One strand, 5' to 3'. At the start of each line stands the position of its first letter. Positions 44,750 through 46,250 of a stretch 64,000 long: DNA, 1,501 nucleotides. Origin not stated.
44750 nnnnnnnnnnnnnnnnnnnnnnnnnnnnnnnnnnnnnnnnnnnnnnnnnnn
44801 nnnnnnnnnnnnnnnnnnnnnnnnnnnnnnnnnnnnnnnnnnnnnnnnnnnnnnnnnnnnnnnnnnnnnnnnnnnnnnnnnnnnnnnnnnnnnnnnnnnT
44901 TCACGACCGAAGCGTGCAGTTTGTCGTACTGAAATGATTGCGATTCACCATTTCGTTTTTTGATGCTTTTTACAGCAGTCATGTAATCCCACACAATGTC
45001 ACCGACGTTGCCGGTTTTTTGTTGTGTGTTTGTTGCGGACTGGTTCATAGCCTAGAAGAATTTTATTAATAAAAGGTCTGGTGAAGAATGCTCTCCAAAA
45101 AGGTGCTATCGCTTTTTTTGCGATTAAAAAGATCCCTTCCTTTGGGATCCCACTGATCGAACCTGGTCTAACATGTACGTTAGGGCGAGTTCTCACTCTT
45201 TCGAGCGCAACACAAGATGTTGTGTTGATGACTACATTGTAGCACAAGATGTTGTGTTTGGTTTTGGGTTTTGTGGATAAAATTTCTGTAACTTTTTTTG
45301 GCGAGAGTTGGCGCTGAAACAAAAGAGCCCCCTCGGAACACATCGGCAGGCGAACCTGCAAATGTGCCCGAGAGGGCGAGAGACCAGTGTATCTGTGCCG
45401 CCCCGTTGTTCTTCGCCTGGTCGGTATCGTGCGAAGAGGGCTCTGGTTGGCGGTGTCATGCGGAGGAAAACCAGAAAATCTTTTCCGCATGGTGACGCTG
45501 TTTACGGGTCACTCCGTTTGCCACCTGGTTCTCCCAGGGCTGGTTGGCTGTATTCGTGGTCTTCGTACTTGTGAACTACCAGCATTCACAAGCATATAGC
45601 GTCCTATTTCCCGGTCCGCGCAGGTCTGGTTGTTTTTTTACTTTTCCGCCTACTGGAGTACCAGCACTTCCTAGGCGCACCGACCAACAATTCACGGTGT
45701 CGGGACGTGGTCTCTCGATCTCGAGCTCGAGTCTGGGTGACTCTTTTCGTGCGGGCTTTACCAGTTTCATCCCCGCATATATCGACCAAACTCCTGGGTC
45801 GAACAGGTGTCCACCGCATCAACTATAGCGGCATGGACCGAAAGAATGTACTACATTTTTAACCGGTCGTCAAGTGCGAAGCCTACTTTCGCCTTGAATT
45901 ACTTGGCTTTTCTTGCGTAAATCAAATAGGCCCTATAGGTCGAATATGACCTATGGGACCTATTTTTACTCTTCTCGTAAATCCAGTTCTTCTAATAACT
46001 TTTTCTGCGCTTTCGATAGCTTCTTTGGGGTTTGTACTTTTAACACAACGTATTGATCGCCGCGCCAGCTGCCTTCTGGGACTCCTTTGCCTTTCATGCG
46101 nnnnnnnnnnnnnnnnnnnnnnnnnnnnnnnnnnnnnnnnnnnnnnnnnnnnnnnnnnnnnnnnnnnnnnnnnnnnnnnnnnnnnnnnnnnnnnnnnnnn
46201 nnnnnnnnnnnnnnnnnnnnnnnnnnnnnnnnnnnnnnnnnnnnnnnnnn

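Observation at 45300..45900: GC-rich about-550-nt ORF-free segment with its own promoter: candidate novel structured RNA between the nrdJ operator region and dnaJ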

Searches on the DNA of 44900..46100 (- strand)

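Call 4: search_rna_families(source=window, start=44900, end=46100, threshold=evalue, max_evalue=10, show_alignments=3)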
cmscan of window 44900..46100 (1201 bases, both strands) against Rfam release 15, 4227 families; matches with E-value up to 10: 5.
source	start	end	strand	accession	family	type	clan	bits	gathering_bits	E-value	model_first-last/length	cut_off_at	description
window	45926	45963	-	RF02822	Srn266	Gene; sRNA;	-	20.3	63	1.8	69-106/112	no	Streptococcus RNA 266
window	45875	45960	+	RF02822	Srn266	Gene; sRNA;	-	17.7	63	6.3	1-112/112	no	Streptococcus RNA 266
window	45834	45967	+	RF01456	VrrA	Gene; antisense;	-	16.9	50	5.8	1-140/140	no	Vibrio regulatory RNA of OmpA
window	45188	45245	-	RF00154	SNORD63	Gene; snRNA; snoRNA; CD-box;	-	16.4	43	8.6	1-70/70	no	Small nucleolar RNA SNORD63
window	45491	45545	+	RF01123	sR35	Gene; snRNA; snoRNA; CD-box;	-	12.6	60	3.7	1-57/57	no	Small nucleolar RNA sR35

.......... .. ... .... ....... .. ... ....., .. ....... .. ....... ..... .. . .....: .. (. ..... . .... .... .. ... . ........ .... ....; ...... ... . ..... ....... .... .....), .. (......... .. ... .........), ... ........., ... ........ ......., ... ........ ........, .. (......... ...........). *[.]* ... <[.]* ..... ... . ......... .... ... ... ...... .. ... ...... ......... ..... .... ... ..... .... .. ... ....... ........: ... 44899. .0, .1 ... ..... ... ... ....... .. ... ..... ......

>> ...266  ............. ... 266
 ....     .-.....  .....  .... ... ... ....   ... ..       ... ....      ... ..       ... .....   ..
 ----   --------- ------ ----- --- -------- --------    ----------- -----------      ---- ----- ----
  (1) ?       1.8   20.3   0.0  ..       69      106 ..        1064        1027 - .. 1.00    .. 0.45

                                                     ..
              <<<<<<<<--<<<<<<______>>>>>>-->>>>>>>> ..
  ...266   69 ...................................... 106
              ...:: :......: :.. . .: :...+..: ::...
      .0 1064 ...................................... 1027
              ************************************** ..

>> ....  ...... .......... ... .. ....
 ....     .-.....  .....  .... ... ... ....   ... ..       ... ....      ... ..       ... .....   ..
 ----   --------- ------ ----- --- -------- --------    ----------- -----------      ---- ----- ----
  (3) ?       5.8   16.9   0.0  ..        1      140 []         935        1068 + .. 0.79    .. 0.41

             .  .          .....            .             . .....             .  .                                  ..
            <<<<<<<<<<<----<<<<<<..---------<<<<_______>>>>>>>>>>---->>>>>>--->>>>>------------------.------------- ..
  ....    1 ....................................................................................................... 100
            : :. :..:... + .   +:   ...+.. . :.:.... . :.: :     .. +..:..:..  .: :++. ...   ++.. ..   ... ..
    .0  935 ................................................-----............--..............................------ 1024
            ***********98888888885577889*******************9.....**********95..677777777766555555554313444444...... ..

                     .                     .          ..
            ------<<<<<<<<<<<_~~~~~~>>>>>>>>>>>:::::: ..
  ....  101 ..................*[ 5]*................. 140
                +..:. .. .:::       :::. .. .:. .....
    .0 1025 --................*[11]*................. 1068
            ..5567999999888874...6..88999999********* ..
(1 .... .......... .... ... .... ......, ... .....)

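Call 34: search_dna_similar(query=window:45300-45880:-, collection=phages, mode=distant, max_evalue=1)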
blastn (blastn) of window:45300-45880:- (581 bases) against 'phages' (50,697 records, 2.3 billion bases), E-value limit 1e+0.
No match.

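Call 35: search_dna_similar(query=window:45300-45880:-, collection=plasmids, mode=distant, max_evalue=1)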
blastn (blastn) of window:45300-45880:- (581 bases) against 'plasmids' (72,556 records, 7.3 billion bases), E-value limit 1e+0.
Records with a match: 1; places in all: 1; records where one place covers at least 80% of the query: 0.
Best place of each record, by identity: 90-95% 1.
By first word of the organism name: Phycisphaera 1.
By predicted mobility (MOB-suite, as given by PLSDB): conjugative 1.
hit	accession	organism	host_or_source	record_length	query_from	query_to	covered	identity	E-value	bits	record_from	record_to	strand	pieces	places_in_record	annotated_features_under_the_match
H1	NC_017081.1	Phycisphaera mikurensis NBRC 102666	-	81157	156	186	5%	90.3%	5e-1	44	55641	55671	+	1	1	hypothetical protein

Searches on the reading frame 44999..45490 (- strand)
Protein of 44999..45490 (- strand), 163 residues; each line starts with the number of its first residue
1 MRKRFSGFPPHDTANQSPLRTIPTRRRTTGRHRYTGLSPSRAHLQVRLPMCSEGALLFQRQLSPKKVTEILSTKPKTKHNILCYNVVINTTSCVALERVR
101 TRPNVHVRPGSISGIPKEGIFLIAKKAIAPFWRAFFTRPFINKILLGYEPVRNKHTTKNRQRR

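Call 17: search_protein_families(library=pfam, max_evalue=1, proteins=[window:44999-45490:-])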
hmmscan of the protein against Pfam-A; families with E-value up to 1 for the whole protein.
window:44999-45490:- (163 aa): 0 families

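Call 86: list_cluster_members(proteins=[window:44999-45490:-, window:45544-45828:+, window:45308-45574:+, window:45604-45822:-, window:45576-45770:-, window:45232-45459:-, window:45387-45599:+, window:45298-45495:+, window:45707-45862:+])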
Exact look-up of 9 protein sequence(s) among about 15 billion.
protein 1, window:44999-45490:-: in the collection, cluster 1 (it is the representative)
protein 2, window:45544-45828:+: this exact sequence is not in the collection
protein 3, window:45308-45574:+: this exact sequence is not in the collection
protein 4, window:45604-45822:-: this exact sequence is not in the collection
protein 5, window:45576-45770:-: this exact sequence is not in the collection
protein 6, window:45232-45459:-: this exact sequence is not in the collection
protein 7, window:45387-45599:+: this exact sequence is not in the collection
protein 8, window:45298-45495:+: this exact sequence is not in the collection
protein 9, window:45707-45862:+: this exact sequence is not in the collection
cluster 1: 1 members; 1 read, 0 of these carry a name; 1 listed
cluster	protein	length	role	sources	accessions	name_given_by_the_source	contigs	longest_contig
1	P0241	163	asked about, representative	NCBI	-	-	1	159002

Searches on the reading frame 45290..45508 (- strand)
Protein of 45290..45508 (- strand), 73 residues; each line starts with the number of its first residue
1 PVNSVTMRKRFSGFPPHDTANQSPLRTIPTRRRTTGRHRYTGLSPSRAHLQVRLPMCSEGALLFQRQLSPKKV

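Call 87: search_protein_families(library=phrogs, max_evalue=0.1, proteins=[window:45290-45508:-, window:45292-45501:-])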
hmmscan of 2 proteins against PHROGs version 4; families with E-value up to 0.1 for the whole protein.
seq(73 aa): 0 families

seq(70 aa): 0 families

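Call 88: search_protein_families(library=ncbifam, max_evalue=0.1, proteins=[window:45290-45508:-, window:45292-45501:-])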
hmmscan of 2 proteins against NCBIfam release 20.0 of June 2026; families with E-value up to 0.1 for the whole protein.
seq(73 aa): 0 families

seq(70 aa): 0 families

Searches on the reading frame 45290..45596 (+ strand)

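Call 17: search_protein_families(library=pfam, max_evalue=1, proteins=[window:45308-45574:+])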
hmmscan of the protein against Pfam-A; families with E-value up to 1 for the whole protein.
window:45308-45574:+ (88 aa): 1 family
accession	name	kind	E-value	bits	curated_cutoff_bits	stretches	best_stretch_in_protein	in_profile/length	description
PF17638.7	UL42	-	0.11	13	25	1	11-55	18-60/125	HCMV UL42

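Call 87: search_protein_families(library=phrogs, max_evalue=0.1, proteins=[window:45290-45571:+, window:45318-45596:+])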
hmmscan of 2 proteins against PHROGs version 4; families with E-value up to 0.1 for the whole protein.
seq(94 aa): 0 families

seq(93 aa): 0 families

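Call 88: search_protein_families(library=ncbifam, max_evalue=0.1, proteins=[window:45290-45571:+, window:45318-45596:+])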
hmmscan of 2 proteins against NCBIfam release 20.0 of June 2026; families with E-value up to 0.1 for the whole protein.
seq(94 aa): 0 families

seq(93 aa): 0 families

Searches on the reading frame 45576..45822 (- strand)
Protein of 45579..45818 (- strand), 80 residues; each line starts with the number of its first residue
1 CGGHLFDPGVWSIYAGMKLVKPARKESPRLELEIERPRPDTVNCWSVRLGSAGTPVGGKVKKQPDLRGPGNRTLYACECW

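Call 17: search_protein_families(library=pfam, max_evalue=1, proteins=[window:45576-45770:-])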
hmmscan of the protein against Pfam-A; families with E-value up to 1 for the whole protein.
window:45576-45770:- (64 aa): 0 families

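Call 74: search_protein_representatives(protein=window:45579-45818:-)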
Query: 80 residues. Proteins with E-value up to 0.001 (for the whole library): 0; up to 1e-10: 0; up to 1e-30: 0. The best 0 are listed.

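Call 87: search_protein_families(library=phrogs, max_evalue=0.1, proteins=[window:45607-45822:-, window:45579-45818:-])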
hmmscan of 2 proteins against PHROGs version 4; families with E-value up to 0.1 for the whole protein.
seq(72 aa): 0 families

seq(80 aa): 0 families

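Call 88: search_protein_families(library=ncbifam, max_evalue=0.1, proteins=[window:45607-45822:-, window:45579-45818:-])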
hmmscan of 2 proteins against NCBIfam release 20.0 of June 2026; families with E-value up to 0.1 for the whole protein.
seq(72 aa): 0 families

seq(80 aa): 0 families
